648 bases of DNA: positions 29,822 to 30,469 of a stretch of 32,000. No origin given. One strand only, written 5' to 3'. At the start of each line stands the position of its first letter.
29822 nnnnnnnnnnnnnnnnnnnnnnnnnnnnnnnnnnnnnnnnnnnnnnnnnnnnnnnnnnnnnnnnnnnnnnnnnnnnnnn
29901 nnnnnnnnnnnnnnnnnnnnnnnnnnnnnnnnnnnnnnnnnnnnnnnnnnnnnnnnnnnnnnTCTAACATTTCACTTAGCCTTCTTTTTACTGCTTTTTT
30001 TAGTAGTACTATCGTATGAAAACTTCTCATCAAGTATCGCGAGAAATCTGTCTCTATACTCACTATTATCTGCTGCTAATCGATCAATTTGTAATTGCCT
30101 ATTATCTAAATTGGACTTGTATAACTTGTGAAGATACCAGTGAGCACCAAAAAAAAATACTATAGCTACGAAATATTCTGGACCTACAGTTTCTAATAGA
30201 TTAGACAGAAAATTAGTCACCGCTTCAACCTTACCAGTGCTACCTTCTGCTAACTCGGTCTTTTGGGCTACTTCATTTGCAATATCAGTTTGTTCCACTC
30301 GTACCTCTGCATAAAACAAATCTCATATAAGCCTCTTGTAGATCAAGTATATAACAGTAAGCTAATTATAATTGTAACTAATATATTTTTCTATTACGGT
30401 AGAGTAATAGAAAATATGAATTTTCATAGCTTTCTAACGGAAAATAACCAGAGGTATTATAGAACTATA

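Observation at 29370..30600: Sharply AT-rich ~1.2 kb islet carrying a two-gene membrane-protein operon between valS and the TerF-like gene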

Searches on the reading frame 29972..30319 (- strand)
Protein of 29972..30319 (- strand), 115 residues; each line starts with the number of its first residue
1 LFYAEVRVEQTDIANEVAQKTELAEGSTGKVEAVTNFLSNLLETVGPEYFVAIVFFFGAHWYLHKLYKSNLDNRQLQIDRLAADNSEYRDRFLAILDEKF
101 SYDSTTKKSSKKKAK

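Call 5: search_protein_families(library=pfam, proteins=[window:29972-30319:-], max_evalue=1)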
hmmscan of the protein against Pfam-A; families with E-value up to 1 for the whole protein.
window:29972-30319:- (115 aa): 1 family
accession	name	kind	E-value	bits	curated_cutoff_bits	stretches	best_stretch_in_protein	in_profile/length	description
PF22216.1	Sas-6_C_CC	-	0.084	13.6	27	1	69-92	31-54/57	Spindle assembly abnormal protein 6 homolog, C-terminal coiled coil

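Call 6: search_protein_families(library=padloc, proteins=[window:29972-30319:-], max_evalue=1)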
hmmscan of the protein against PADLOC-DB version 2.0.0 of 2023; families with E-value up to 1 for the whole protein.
window:29972-30319:- (115 aa): 0 families

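Call 7: search_protein_families(library=phrogs, proteins=[window:29972-30319:-], max_evalue=1)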
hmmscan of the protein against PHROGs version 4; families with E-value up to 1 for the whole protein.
window:29972-30319:- (115 aa): 1 family
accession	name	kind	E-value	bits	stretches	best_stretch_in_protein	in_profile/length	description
phrog_35412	-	unknown function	0.16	12.7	1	30-99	31-94/178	-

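Call 9: find_homologous_proteins(query=window:29972-30319:-, max_evalue=0.01)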
Query window:29972-30319:- (115 aa): 3 proteins with E <= 0.01 among 5 candidates.
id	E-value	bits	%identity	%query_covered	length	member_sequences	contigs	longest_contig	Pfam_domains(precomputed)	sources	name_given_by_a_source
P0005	3.0e-62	225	97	94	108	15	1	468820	-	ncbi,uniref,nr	ncbi:hypothetical protein [Psychrobacter sp. ANT_H59]|uniref:hypothetical protein n=1 Tax=Psychrobac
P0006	6.9e-51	189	80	86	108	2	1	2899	-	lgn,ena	-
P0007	1.8e-47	178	70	92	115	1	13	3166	-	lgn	-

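Call 39: search_protein_families(library=ncbifam, proteins=[window:29972-30319:-], max_evalue=0.1)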
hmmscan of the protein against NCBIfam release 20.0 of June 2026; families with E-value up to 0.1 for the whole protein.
window:29972-30319:- (115 aa): 0 families

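Call 93: search_solved_structures(query=A6, max_evalue=10)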
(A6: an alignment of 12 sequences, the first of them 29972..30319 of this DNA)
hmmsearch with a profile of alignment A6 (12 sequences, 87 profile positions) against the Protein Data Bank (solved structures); distinct sequences matched with E-value up to 10: 31.
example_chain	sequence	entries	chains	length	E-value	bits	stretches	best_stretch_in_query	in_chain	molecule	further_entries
7y9n_A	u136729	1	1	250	0.036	17.2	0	45-67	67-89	Spike protein S2',5HB-H2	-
1t6f_A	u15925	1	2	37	0.32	14.2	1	41-61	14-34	Geminin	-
7eqb_A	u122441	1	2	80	0.34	14.1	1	40-74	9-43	Kinesin-like protein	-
2zxx_A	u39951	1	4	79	0.45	13.7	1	41-61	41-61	Geminin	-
4bry_A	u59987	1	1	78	0.73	13.1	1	41-62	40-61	GEMININ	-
7ek6_B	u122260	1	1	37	0.78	13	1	47-68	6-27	Spike protein S2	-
1zv7_A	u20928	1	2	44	0.78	13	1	45-68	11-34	spike glycoprotein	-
1zv8_B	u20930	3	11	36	0.83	12.9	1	45-67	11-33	E2 glycoprotein | Spike protein S2' | SARS-coV-2 S2 subunit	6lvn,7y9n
7owx_A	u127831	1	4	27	0.83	12.9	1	47-67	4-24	Spike protein S2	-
8vya_D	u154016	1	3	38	0.9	12.8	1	45-67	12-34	SARS-CoV-2 Omicron variant spike glycoprotein C-terminal heptad repeat domain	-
9dd1_A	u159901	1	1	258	0.97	12.7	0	44-63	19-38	Designed allosteric facilitated dissociation switch AS1 T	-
2beq_D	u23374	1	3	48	0.99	12.6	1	45-68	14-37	Spike glycoprotein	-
7zr2_B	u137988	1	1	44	1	12.6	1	45-68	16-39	Spike protein S2'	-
7w5z_Y5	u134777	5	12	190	1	12.6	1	14-48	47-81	Ymf75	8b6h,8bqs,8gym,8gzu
9dcy_A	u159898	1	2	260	1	12.6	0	44-63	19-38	Designed allosteric facilitated dissociation switch AS1 H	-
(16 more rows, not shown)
